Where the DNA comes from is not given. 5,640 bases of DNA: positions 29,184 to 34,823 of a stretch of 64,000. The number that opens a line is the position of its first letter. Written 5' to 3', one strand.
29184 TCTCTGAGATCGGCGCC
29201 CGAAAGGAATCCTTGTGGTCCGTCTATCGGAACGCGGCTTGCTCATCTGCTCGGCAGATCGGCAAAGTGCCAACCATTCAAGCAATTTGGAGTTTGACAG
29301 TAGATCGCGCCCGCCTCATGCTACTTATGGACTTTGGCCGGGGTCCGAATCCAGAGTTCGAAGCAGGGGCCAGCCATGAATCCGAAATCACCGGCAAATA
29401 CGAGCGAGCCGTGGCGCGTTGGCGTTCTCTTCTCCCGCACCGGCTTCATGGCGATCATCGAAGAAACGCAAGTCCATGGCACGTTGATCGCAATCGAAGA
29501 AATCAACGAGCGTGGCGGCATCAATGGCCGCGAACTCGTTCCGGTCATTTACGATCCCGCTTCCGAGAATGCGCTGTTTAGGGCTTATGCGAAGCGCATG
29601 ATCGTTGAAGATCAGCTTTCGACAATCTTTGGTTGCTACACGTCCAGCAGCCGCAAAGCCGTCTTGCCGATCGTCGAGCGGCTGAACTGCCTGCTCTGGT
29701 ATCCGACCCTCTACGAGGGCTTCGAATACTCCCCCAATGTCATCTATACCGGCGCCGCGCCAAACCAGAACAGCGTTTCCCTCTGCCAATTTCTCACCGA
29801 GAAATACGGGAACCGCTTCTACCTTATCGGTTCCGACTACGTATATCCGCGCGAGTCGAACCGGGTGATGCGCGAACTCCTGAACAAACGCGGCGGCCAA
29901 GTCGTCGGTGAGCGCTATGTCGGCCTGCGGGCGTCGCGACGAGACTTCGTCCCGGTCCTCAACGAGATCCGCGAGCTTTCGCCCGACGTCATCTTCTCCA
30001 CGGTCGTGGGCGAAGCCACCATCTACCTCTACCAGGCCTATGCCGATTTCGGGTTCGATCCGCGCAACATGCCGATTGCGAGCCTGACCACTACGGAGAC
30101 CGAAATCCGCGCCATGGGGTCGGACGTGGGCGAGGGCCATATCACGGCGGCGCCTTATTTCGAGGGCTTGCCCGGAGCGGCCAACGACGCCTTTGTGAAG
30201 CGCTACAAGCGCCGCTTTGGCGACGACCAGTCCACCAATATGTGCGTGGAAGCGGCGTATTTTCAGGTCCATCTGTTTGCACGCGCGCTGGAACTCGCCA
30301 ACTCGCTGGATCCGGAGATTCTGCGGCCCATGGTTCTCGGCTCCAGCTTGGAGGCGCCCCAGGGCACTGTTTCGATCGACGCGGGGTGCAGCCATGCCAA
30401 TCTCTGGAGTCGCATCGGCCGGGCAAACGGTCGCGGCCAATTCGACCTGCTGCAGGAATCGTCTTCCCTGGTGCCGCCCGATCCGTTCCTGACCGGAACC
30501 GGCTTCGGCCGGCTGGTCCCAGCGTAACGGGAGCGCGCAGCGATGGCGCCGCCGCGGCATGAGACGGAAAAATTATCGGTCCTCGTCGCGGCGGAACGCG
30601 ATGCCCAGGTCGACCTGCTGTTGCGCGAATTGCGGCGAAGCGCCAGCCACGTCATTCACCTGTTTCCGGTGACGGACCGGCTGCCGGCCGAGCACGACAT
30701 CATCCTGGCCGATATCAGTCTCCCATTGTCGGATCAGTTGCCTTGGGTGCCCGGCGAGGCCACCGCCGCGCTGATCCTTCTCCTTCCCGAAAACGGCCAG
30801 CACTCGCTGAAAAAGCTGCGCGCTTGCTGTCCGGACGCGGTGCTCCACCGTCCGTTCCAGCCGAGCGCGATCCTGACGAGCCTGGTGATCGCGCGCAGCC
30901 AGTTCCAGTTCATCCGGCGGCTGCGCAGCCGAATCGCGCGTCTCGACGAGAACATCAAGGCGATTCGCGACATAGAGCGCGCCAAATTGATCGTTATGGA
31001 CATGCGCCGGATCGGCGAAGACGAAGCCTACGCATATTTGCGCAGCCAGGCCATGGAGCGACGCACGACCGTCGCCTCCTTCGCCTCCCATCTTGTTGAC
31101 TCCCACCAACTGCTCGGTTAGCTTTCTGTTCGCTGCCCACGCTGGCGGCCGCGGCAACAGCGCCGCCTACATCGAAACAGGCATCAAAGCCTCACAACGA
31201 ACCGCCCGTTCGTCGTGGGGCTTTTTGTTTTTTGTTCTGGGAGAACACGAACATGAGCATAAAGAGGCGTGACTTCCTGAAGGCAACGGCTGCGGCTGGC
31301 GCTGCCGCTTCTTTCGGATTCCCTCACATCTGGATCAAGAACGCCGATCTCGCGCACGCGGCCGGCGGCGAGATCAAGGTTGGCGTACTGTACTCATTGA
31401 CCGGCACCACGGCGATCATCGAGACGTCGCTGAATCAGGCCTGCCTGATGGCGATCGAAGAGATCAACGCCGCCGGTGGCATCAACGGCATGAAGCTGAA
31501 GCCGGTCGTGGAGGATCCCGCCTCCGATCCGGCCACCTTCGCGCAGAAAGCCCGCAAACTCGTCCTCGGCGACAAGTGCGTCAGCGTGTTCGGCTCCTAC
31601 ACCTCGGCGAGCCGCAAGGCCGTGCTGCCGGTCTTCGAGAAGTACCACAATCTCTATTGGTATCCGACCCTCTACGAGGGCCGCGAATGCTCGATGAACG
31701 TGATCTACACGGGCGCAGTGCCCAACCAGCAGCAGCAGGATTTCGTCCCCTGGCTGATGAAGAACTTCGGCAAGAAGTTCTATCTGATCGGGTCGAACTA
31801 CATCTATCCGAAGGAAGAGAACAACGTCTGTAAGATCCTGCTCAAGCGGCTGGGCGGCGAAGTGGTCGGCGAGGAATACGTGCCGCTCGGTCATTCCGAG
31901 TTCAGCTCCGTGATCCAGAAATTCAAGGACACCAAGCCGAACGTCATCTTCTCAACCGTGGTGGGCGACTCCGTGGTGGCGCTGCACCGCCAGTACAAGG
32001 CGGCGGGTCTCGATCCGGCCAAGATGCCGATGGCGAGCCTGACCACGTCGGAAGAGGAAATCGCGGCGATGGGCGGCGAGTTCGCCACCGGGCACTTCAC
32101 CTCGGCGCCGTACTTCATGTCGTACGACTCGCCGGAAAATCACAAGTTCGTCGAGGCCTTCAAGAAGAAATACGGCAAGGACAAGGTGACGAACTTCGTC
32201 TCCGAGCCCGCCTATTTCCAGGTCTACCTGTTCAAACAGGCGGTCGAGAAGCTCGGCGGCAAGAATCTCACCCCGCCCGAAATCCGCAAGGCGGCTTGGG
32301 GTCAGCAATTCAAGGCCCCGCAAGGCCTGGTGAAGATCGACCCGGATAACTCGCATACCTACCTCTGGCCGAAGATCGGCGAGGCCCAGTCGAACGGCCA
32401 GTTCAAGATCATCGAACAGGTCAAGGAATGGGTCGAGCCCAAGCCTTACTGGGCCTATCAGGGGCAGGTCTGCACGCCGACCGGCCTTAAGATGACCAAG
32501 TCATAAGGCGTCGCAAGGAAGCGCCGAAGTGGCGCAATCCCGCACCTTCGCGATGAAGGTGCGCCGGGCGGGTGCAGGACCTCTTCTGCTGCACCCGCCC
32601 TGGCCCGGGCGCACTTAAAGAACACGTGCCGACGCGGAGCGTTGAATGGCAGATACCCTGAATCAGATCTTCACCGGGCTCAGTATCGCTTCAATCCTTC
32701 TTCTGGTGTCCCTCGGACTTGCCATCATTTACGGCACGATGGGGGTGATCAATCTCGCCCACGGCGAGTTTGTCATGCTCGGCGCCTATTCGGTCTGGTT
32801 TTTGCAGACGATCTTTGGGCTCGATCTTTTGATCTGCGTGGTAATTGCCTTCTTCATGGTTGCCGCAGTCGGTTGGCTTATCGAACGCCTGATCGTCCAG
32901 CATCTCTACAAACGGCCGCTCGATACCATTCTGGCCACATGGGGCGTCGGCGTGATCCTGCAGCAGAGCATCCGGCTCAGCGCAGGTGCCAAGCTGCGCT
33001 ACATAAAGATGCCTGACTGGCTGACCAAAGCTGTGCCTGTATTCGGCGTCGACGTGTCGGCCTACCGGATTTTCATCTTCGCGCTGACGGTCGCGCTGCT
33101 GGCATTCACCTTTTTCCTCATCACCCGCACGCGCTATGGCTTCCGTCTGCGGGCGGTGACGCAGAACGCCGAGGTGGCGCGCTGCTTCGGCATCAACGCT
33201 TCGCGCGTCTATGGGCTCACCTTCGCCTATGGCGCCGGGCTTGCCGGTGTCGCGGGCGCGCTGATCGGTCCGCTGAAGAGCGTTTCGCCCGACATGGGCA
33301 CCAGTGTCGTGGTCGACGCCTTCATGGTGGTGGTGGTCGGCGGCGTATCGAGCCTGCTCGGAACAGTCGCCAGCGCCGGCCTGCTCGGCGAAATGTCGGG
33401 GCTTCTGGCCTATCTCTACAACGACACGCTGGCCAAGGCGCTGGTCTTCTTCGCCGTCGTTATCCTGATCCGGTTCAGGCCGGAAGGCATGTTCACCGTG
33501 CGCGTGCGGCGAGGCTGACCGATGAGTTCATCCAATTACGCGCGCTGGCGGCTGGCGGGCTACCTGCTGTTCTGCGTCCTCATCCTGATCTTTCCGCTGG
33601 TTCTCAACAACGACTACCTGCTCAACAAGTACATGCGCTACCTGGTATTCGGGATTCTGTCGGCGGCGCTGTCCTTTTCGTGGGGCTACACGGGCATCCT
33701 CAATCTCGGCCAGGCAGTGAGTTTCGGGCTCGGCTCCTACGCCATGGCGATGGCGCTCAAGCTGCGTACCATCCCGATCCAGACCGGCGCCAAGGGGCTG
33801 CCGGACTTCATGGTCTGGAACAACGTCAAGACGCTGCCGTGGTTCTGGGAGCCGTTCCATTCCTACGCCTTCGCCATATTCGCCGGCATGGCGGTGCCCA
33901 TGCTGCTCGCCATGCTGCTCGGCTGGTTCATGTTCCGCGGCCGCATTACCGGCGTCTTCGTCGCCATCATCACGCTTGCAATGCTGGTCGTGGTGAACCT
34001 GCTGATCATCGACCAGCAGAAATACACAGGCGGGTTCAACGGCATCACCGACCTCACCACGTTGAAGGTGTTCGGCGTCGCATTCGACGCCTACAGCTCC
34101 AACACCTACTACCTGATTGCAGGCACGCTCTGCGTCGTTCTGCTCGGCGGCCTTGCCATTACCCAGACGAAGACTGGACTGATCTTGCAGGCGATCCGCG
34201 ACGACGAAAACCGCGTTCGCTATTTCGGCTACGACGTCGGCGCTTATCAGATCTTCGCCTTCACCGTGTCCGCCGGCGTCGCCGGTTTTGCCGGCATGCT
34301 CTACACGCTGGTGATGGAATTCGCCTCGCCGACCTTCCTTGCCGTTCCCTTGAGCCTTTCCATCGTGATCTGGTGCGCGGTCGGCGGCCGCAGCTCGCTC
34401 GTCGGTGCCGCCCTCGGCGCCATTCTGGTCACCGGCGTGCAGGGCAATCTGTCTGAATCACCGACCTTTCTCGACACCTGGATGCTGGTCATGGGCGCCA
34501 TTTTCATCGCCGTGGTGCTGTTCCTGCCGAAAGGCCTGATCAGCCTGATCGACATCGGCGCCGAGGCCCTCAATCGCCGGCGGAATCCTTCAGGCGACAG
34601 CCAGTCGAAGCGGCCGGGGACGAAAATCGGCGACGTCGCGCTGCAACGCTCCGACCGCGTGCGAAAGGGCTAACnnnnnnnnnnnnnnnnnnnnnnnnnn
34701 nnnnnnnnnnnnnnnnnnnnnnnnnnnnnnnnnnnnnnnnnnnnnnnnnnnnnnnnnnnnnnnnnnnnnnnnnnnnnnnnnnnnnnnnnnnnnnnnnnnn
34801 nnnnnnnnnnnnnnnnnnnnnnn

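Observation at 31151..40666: Two matching ANTAR dual-hairpin/terminator switches define an AmiR regulon with non-canonical loops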

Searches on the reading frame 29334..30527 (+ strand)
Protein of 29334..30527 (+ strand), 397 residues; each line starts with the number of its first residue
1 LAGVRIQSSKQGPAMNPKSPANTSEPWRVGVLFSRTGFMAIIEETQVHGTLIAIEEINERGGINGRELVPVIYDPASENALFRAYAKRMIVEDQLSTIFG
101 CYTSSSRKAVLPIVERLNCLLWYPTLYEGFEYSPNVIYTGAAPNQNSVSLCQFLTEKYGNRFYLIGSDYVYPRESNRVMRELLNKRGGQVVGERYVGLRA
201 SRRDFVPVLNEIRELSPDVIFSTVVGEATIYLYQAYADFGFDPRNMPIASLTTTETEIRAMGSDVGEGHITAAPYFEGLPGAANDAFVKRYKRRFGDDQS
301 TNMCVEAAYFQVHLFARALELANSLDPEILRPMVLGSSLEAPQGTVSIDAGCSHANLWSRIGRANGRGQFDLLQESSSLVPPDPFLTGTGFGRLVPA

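Call 5: search_protein_families(library=pfam, proteins=[window:29334-30527:+])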
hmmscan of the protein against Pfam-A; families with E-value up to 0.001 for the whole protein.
window:29334-30527:+ (397 aa): 2 families
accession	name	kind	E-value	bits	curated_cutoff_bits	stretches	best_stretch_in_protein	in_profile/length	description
PF13433.12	Peripla_BP_5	-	4.2e-138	460.8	27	1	27-386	1-358/363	Periplasmic binding protein domain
PF13458.12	Peripla_BP_6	-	2e-66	225.5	31.7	1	26-349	1-323/343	Periplasmic binding protein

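Call 62: search_protein_families(library=ncbifam, proteins=[window:29334-30527:+])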
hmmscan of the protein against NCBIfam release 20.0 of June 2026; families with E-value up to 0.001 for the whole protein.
window:29334-30527:+ (397 aa): 3 families
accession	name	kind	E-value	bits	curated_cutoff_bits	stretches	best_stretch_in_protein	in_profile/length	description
TIGR03407.1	urea_ABC_UrtA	exception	2.8e-108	362.1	492.75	1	28-385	2-360/361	urea ABC transporter substrate-binding protein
TIGR03669.1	urea_ABC_arch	equivalog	6.1e-59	199.9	494.8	1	28-377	2-349/375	urea ABC transporter substrate-binding protein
NF011933.0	PRK15404.1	subfamily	8.4e-14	51.4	477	1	23-350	23-346/370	high-affinity branched-chain amino acid ABC transporter substrate-binding protein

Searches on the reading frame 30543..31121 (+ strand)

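Call 5: search_protein_families(library=pfam, proteins=[window:30543-31121:+])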
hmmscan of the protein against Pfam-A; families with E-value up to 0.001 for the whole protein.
window:30543-31121:+ (192 aa): 2 families
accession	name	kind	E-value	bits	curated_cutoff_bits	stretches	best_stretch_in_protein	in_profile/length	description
PF03861.19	ANTAR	-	7.7e-13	48.4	27.3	1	133-185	2-54/54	ANTAR domain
PF21332.3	AmiR_N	-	7.1e-11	42.5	27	1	11-118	1-111/111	AmiR, N-terminal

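Call 62: search_protein_families(library=ncbifam, proteins=[window:30543-31121:+])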
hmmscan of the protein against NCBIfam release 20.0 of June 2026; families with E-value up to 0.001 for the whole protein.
window:30543-31121:+ (192 aa): 0 families

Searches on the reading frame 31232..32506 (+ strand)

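Call 5: search_protein_families(library=pfam, proteins=[window:31232-32506:+])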
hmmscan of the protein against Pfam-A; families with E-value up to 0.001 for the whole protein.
window:31232-32506:+ (424 aa): 4 families
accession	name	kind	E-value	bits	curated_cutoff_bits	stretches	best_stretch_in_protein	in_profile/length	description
PF13433.12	Peripla_BP_5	-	3.6e-148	493.9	27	1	48-410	1-361/363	Periplasmic binding protein domain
PF13458.12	Peripla_BP_6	-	8e-85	286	31.7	1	47-375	1-328/343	Periplasmic binding protein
PF01094.35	ANF_receptor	-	1.6e-06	27.9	25.4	1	68-349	3-298/353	Receptor family ligand binding region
PF10518.14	TAT_signal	-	2.5e-06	27.6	22.7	1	10-29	2-21/21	TAT (twin-arginine translocation) pathway signal sequence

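Call 62: search_protein_families(library=ncbifam, proteins=[window:31253-32506:+])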
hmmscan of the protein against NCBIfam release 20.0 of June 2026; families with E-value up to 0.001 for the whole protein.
window:31253-32506:+ (417 aa): 4 families
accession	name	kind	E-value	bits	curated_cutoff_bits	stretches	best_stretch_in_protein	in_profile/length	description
TIGR03407.1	urea_ABC_UrtA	exception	9.5e-131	436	492.75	1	41-399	1-360/361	urea ABC transporter substrate-binding protein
TIGR03669.1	urea_ABC_arch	equivalog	9.3e-67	225.6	494.8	1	41-401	1-356/375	urea ABC transporter substrate-binding protein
NF011933.0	PRK15404.1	subfamily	1.2e-19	70.6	477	1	34-363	20-345/370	high-affinity branched-chain amino acid ABC transporter substrate-binding protein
TIGR01409.1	TAT_signal_seq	domain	1.3e-05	25.3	16.7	1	5-22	3-20/29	twin-arginine translocation signal domain-containing protein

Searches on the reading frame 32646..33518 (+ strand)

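Call 60: search_protein_families(library=pfam, proteins=[window:32646-33518:+])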
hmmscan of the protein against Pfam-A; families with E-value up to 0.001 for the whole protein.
window:32646-33518:+ (290 aa): 1 family
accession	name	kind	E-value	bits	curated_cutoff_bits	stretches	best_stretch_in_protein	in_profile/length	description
PF02653.21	BPD_transp_2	-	1.6e-40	139.4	26.8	1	8-275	2-268/269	Branched-chain amino acid transport system / permease component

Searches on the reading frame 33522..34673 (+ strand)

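Call 60: search_protein_families(library=pfam, proteins=[window:33522-34673:+])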
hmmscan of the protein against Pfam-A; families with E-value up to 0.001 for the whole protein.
window:33522-34673:+ (383 aa): 1 family
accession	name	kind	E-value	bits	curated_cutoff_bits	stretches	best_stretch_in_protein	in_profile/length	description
PF02653.21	BPD_transp_2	-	6.6e-38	130.8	26.8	1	39-332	8-269/269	Branched-chain amino acid transport system / permease component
